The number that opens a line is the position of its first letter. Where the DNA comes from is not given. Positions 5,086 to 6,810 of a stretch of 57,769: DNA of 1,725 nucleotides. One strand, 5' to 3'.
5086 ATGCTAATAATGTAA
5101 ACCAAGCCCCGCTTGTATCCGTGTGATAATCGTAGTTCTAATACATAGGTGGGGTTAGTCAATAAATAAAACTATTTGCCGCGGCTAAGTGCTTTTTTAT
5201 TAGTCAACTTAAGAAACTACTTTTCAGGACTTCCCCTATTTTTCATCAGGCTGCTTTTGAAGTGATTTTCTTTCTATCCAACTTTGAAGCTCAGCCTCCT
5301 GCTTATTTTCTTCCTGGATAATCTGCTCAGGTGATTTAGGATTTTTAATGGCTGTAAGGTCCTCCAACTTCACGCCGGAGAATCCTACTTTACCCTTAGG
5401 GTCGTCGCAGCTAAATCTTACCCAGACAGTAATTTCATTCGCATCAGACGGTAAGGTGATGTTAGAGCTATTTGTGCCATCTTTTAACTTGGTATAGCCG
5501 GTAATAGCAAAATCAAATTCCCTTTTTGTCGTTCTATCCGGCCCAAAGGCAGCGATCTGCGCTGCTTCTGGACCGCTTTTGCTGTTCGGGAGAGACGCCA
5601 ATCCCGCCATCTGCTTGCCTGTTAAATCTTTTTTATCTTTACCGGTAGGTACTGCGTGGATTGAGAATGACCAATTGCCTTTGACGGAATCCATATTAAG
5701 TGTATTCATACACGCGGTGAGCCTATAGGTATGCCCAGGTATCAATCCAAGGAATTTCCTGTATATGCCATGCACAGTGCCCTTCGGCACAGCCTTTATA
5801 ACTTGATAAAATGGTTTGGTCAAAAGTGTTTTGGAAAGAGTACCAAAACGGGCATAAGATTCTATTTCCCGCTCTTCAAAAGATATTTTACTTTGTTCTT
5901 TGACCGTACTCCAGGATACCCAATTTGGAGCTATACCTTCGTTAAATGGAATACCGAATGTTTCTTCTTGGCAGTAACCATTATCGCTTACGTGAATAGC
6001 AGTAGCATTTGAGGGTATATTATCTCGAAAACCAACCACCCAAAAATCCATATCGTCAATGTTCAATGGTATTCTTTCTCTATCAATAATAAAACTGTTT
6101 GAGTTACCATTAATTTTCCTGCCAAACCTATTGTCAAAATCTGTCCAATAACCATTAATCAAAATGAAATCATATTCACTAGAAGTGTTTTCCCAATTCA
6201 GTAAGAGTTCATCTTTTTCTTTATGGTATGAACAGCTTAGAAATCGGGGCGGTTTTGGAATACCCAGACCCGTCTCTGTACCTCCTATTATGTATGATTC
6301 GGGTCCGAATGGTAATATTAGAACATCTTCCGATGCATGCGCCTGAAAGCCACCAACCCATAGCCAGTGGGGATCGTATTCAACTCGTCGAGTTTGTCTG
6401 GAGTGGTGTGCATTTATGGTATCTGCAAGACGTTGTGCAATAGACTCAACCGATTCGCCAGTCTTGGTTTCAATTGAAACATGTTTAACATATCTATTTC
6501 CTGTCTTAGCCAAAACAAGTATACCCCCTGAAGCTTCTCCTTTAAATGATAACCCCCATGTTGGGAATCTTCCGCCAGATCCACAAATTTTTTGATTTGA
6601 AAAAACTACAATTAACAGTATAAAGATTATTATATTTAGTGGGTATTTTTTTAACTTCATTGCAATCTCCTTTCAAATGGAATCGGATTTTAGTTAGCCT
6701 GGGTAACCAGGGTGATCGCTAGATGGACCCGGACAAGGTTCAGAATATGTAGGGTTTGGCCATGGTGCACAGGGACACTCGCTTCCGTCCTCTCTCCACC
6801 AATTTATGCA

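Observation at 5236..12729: Tight five-gene envelope operon made almost entirely of uncharacterised secreted or anchored proteins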

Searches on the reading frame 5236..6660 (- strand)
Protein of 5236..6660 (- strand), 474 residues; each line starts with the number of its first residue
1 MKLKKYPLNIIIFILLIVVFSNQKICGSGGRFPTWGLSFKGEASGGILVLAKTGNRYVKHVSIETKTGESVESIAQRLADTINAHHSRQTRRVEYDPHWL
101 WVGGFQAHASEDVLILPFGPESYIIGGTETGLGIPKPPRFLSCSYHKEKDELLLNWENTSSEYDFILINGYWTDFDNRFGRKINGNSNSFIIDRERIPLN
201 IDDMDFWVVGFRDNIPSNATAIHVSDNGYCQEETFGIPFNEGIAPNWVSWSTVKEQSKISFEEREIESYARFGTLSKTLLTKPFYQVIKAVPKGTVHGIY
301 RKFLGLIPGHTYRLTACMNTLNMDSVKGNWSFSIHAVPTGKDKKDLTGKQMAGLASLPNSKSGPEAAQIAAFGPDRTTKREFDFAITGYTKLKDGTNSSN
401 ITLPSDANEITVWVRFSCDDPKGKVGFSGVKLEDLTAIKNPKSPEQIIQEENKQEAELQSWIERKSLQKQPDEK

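Call 3: search_protein_families(library=pfam, proteins=[window:5236-6660:-], max_evalue=0.1)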
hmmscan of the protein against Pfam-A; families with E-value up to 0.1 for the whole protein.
window:5236-6660:- (474 aa): 1 family
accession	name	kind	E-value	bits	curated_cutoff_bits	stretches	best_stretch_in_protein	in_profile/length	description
PF09571.16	RE_XcyI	-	0.033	13.9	25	0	46-90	204-248/305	XcyI restriction endonuclease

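Call 4: search_protein_families(library=ncbifam, proteins=[window:5236-6660:-], max_evalue=0.1)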
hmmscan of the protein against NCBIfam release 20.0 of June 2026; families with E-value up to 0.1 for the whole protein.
window:5236-6660:- (474 aa): 1 family
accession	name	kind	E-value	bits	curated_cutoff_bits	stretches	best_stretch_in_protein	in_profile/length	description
NF033851.1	trim_DfrA35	exception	0.057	13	360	0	69-129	45-104/170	trimethoprim-resistant dihydrofolate reductase DfrA35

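Call 9: search_solved_structures(query=window:5236-6660:-, max_evalue=1)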
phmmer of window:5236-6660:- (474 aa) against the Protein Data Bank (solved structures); distinct sequences matched with E-value up to 1: 0.

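Call 26: find_homologous_proteins(query=window:5236-6660:-, max_evalue=0.001)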
Query window:5236-6660:- (474 aa): 202 proteins with E <= 0.001 among 6370 candidates; the best 120 are listed.
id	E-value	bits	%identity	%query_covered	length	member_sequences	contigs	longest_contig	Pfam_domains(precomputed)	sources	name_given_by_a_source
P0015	0.0e+0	1103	100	100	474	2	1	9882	-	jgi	-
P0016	7.0e-183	627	59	98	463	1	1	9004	-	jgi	jgi:hypothetical protein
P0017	5.7e-180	617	59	98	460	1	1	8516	-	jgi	-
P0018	1.5e-167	576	56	98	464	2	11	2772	-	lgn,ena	-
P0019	1.8e-167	576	56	98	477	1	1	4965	-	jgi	jgi:hypothetical protein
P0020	6.4e-165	567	54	99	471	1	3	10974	-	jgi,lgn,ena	-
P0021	7.0e-163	561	54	100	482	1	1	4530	-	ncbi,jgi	-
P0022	2.1e-162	559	54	98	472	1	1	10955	-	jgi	jgi:hypothetical protein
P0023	1.2e-161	557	54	96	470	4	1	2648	-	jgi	-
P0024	8.5e-160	551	56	92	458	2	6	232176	-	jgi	jgi:hypothetical protein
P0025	2.8e-158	545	51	100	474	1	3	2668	-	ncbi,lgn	-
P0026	9.9e-157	540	53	97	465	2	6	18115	-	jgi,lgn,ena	jgi:hypothetical protein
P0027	1.3e-156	540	53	98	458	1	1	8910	-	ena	-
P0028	6.8e-156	538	53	98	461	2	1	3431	-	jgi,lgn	-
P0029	7.5e-156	537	52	98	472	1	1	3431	-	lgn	-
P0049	1.2e-119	418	49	89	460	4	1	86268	-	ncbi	-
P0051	2.5e-118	414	47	88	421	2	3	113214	-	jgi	jgi:hypothetical protein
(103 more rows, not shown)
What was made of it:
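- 5236..6660 (-): ORF5: exported partner of CW heads (474 aa). Domains: N-terminal alpha/beta domain, FN3, CBM-like jelly roll, C-terminal helix. At least 202 homologues (call 26).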

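Call 27: find_encoding_contigs(protein=P0024, flank=8000, max_places=2)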
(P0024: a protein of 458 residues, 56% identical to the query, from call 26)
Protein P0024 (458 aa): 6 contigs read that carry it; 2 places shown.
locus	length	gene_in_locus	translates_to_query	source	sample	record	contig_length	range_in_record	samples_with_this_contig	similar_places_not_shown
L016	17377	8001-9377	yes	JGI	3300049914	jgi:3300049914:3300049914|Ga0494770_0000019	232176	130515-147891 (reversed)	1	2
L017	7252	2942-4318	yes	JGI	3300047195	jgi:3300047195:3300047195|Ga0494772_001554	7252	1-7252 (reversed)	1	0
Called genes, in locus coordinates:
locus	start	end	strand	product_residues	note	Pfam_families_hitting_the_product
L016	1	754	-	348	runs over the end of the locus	PF01702:TGT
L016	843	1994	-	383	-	PF08486:SpoIID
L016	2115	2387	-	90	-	-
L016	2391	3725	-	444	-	PF25062:ARM_TT21_N (faint), PF13432:TPR_16 (faint), PF00515:TPR_1 (faint), PF07719:TPR_2 (faint), PF13174:TPR_6 (faint), PF14559:TPR_19 (weak), PF03118:RNA_pol_A_CTD, PF03118:RNA_pol_A_CTD, +7 more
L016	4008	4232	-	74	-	PF13374:TPR_10 (weak)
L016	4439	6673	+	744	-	PF13385:Laminin_G_3, PF13424:TPR_12 (faint), PF07719:TPR_2 (faint), PF10602:RPN7 (faint), PF13174:TPR_6 (faint), PF13181:TPR_8 (faint), PF13428:TPR_14 (faint), PF13432:TPR_16, +4 more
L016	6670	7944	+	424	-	-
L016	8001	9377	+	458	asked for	-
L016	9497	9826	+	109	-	-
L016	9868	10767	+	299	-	PF13646:HEAT_2 (faint), PF03130:HEAT_PBS (faint)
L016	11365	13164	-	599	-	PF16586:DUF5060, PF12904:Collagen_bind_2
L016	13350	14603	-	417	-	-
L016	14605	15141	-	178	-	PF04542:Sigma70_r2, PF08281:Sigma70_r4_2 (weak), PF04545:Sigma70_r4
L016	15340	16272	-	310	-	-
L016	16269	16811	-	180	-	PF04542:Sigma70_r2, PF08281:Sigma70_r4_2, PF04545:Sigma70_r4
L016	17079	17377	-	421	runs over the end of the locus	-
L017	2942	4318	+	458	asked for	-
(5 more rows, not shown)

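Call 28: find_encoding_contigs(protein=P0049, flank=8000, max_places=2)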
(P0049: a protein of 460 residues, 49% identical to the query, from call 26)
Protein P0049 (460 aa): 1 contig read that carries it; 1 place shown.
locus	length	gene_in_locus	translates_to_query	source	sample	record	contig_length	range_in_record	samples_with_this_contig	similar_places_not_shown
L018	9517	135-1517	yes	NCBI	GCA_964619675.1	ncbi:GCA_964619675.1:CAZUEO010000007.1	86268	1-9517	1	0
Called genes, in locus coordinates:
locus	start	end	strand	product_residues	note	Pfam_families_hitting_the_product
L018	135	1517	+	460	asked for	-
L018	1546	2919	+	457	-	-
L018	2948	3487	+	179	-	-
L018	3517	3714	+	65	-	-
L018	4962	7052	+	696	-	PF01055:Glyco_hydro_31_2nd, PF21365:Glyco_hydro_31_3rd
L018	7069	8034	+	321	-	PF01641:SelR, PF01625:PMSR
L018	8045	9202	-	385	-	PF00155:Aminotran_1_2, PF00266:Aminotran_5, PF01041:DegT_DnrJ_EryC1 (faint), PF01212:Beta_elim_lyase (weak)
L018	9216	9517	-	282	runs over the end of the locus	PF01592:NifU_N, PF04324:Fer2_BFD, PF01106:NifU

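Call 29: find_encoding_contigs(protein=P0051, flank=8000, max_places=2)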
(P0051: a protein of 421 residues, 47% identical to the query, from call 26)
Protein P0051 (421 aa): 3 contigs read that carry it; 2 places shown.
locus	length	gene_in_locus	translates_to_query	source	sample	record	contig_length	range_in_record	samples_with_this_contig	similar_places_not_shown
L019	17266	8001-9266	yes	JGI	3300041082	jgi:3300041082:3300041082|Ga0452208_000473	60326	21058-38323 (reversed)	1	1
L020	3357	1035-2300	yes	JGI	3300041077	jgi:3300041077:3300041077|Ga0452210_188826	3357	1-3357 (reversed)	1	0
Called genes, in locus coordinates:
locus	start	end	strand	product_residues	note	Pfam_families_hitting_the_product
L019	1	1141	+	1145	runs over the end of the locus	PF13229:Beta_helix, PF02415:Chlam_PMP (faint), PF17161:DUF5123 (faint), PF05048:NosD (weak), PF13229:Beta_helix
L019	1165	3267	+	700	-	PF02415:Chlam_PMP (faint)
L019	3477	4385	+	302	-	PF07963:N_methyl (weak)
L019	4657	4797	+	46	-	-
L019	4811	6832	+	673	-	PF00515:TPR_1 (faint), PF07719:TPR_2 (faint), PF13174:TPR_6 (faint), PF13176:TPR_7 (faint), PF13181:TPR_8 (faint), PF13424:TPR_12 (faint), PF13428:TPR_14 (faint), PF13432:TPR_16 (faint), +2 more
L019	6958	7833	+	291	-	-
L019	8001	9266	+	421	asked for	-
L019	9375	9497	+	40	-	-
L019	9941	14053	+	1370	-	PF04542:Sigma70_r2, PF08281:Sigma70_r4_2, PF04545:Sigma70_r4 (weak), PF11974:bMG3 (faint), PF13620:CarboxypepD_reg, PF13620:CarboxypepD_reg, PF13715:CarbopepD_reg_2 (weak), PF13620:CarboxypepD_reg (weak), +7 more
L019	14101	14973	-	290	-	PF01875:Memo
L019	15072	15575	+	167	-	PF00731:AIRC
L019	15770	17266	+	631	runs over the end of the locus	PF00884:Sulfatase, PF01663:Phosphodiest (faint), PF16347:SGSH_C (weak)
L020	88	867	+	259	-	-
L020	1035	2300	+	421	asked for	-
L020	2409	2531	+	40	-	-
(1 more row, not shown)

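Call 45: predict_structure(alignment_id=A3)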
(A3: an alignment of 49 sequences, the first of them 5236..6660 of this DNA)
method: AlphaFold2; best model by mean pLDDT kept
length: 474 residues; sequences in the alignment: 49
mean_pLDDT: 90.1   pTM: 0.88
mean pLDDT of the five models: 90.1, 90.1, 90.0, 89.9, 89.4
residues with pLDDT >= 90: 350; 70-90: 83; 50-70: 27; < 50: 14
segments of 3 or more residues with pLDDT < 50: 1-3, 22-30
pLDDT, mean of each block of 10 residues (from residue 1): 60 78 43 89 97 90 98 98 85 70 89 95 95 96 96 94 92 89 97 92 95 96 96 94 96 83 81 76 94 91 97 98 91 95 90 94 95 94 97 94 96 97 96 98 98 92 80 51
secondary structure, 60 per line:
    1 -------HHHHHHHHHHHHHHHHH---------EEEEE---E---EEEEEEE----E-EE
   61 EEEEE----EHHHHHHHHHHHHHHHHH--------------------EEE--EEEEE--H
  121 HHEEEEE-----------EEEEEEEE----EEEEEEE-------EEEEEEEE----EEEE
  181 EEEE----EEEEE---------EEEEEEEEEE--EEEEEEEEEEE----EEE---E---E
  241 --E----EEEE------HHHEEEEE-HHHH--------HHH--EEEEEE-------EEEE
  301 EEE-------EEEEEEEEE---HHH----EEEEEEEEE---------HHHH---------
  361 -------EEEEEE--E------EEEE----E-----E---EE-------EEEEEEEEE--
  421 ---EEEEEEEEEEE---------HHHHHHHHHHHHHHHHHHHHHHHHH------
elements in order: H8-24 E34-38 E46-52 E59-65 H71-87 E108-110 E113-117 E123-127 E139-146 E151-157 E165-172 E177-184 E189-193 E203-212 E215-225 E230-232 E248-251 E261-265 H267-270 E284-289 E297-303 E311-319 E330-338 H348-351 E368-373 E383-386 E410-418 E424-434 H444-468
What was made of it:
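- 5236..6660 (-): AF2 pLDDT 90.1 (call 45).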

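Call 49: fold_search(model_id=the predicted structure, library=pdb)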
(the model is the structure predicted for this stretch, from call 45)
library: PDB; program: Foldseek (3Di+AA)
matches with E <= 10: 1592; with E <= 0.001: 134
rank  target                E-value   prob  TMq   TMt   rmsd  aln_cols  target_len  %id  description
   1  4zmh_A                3.2e-06  0.99  0.20  0.11  19.4       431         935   11  Crystal structure of a five-domain GH115 alpha-Glucuronidase from the Marine Bacterium Saccharophagus degradans 2-40T (released 2016-05-04)
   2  2c26                  6.1e-06  1.00  0.22  0.38  19.9       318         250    8  Structural basis for the promiscuous specificity of the carbohydrate- binding modules from the beta-sandwich super famil (released 2005-10-18)
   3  8xmz_A                6.5e-06  1.00  0.20  0.56   5.2       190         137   14  Crystal structure of a novel porphyran-binding carbohydrate binding module (released 2024-01-17)
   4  5w6h_A                1.1e-05  1.00  0.22  0.16   7.6       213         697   10  Crystal structure of Bacteriophage CBA120 tailspike protein 4 enzymatically active domain (TSP4dN, orf213) (released 2018-10-24)
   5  6mfa                  1.1e-05  0.99  0.19  0.24  21.7       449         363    8  Fragment of human fibronectin containing the 4th-7th type III domains (released 2019-09-18)
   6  6dj4                  1.1e-05  0.99  0.21  0.18  17.3       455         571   10  Crystal Structure of Bacillus thuringiensis Cry1A.105 Tryptic Core (released 2018-09-12)
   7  8ic1_A                1.6e-05  1.00  0.22  0.22  14.9       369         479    9  endo-alpha-D-arabinanase EndoMA1 D51N mutant from Microbacterium arabinogalactanolyticum in complex with arabinooligos (released 2023-08-16)
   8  2xom_A                1.6e-05  1.00  0.22  0.62   5.0       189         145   10  Atomic resolution structure of TmCBM61 in complex with beta-1,4- galactotriose (released 2010-09-08)
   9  8hhv_A                1.7e-05  1.00  0.23  0.22  14.2       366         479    8  endo-alpha-D-arabinanase EndoMA1 from Microbacterium arabinogalactanolyticum (released 2023-08-16)
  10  8zi4_A                1.8e-05  1.00  0.24  0.20  14.3       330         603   10  Cryo-EM structure of wtEP-trypsinogen (released 2025-05-21)
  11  8peq_B                1.9e-05  1.00  0.17  0.30  26.4       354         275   10  Complex of diubiquitin-derived artificial binding protein (Affilin) variant Af2 with its target oncofetal fibronectin  (released 2024-06-26)
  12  4moa                  2.2e-05  0.98  0.21  0.17  14.9       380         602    8  Crystal structure of CRY4BA-R203Q TOXIN (released 2014-12-10)
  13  8peq_A                2.3e-05  1.00  0.18  0.30  26.1       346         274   10  Complex of diubiquitin-derived artificial binding protein (Affilin) variant Af2 with its target oncofetal fibronectin  (released 2024-06-26)
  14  2xon_L                3.3e-05  1.00  0.22  0.61   4.9       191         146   10  Structure of TmCBM61 in complex with beta-1,4-galactotriose at 1.4 A resolution (released 2010-09-08)
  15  1gny_A                4.2e-05  1.00  0.20  0.52  11.8       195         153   10  xylan-binding module CBM15 (released 2001-11-29)
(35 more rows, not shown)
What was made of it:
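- ORF5 is an FN3 plus CBM-like binder (calls 45, 49).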

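Call 59: find_related_loci(query=A3, collection=genome_contigs, flank=8000)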
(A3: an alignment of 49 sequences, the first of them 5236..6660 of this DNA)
Query A3 (474 aa) in genome_contigs; peptide patterns used: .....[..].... (x = any residue, [..] = any of these).
23 stretches matched a pattern; 18 encode a relative of the query (tblastn E <= 1e-3); 18 distinct loci.
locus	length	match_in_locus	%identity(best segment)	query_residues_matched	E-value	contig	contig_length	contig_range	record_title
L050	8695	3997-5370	54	1-466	3e-161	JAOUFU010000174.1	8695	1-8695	MAG: Phycisphaerae bacterium isolate 4_1_July_SF_Bin52 4_1_July_SF_Bin52_scaffold_4193_c1, whole genome shotgun sequence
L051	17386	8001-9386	52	7-471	3e-155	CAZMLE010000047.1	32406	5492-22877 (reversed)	MAG TPA_asm: uncultured Pirellulales bacterium isolate binchicken_co103_323 genome assembly, contig: NODE_1169_length_32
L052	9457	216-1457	49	35-458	1e-124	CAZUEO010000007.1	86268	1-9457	MAG TPA_asm: uncultured Planctomycetaceae bacterium isolate binchicken_co100_410 genome assembly, contig: NODE_310_lengt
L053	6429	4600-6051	43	3-466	1e-117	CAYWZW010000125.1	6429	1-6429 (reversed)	MAG TPA_asm: uncultured Pirellulales bacterium isolate binchicken_co189_401 genome assembly, contig: NODE_14696_length_6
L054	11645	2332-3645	45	8-455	6e-115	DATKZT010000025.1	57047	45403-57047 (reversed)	MAG TPA_asm: Sedimentisphaerales bacterium isolate SMAG_U14252 k141_3040315, whole genome shotgun sequence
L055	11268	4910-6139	38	11-435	5e-81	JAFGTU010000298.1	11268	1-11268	MAG: Sedimentisphaerales bacterium isolate Zod_Metabat.999 k87_7355392, whole genome shotgun sequence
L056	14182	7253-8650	53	4-466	5e-164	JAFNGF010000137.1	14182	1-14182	MAG: Planctomycetota bacterium isolate bin_34 PROKKA_contig000137, whole genome shotgun sequence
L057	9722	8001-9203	36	34-435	1e-66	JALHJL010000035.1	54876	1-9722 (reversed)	MAG: Phycisphaerales bacterium isolate 7-NCT_044 scaffold_327, whole genome shotgun sequence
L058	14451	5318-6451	36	37-436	1e-66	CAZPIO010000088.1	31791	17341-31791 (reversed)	MAG TPA_asm: uncultured Planctomycetales bacterium isolate binchicken_co74_351 genome assembly, contig: NODE_2570_length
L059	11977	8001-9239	37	37-437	6e-63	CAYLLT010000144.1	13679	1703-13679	MAG TPA_asm: uncultured Planctomycetales bacterium isolate SRP119689_co1_258 genome assembly, contig: NODE_6527_length_1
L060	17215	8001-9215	33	9-437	9e-57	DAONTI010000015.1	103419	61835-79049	MAG TPA_asm: Verrucomicrobiota bacterium isolate AMR_MDS_4256 NODE_159_length_103419_cov_24.696916, whole genome shotgun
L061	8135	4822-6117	32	27-468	6e-55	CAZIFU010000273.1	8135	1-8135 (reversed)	MAG TPA_asm: uncultured Verrucomicrobiota bacterium isolate binchicken_co165_100 genome assembly, contig: k141_2533519,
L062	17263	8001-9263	39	13-436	3e-91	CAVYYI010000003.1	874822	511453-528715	MAG: uncultured Phycisphaerales bacterium isolate MFD02979.bin.2.56 genome assembly, contig: contig_60110, whole genome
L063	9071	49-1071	35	105-436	7e-53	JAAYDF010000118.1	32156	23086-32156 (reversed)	MAG: Phycisphaerae bacterium isolate AS06rmzACSIP_537 216537_AS06, whole genome shotgun sequence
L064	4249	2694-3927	35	37-437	3e-45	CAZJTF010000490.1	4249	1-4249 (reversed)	MAG TPA_asm: uncultured Planctomycetales bacterium isolate binchicken_co235_68 genome assembly, contig: NODE_42958_lengt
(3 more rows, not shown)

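Call 73: search_protein_families(library=pfam, proteins=[L016:9497-9826:+, L016:9844-10767:+, L054:5823-7328:+], max_evalue=0.05)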
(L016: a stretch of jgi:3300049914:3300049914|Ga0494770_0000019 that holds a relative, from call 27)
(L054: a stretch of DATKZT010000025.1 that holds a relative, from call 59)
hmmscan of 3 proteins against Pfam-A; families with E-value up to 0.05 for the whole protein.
L016:9497-9826:+ (109 aa): 0 families

L016:9844-10767:+ (307 aa): 2 families
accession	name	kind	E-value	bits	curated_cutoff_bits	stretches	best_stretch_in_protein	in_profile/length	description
PF13646.12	HEAT_2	-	2.8e-09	37.6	27.7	1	42-91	27-76/88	HEAT repeats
PF03130.22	HEAT_PBS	-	4.3e-06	27.2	20.9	0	63-85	2-24/27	PBS lyase HEAT-like repeat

L054:5823-7328:+ (501 aa): 0 families
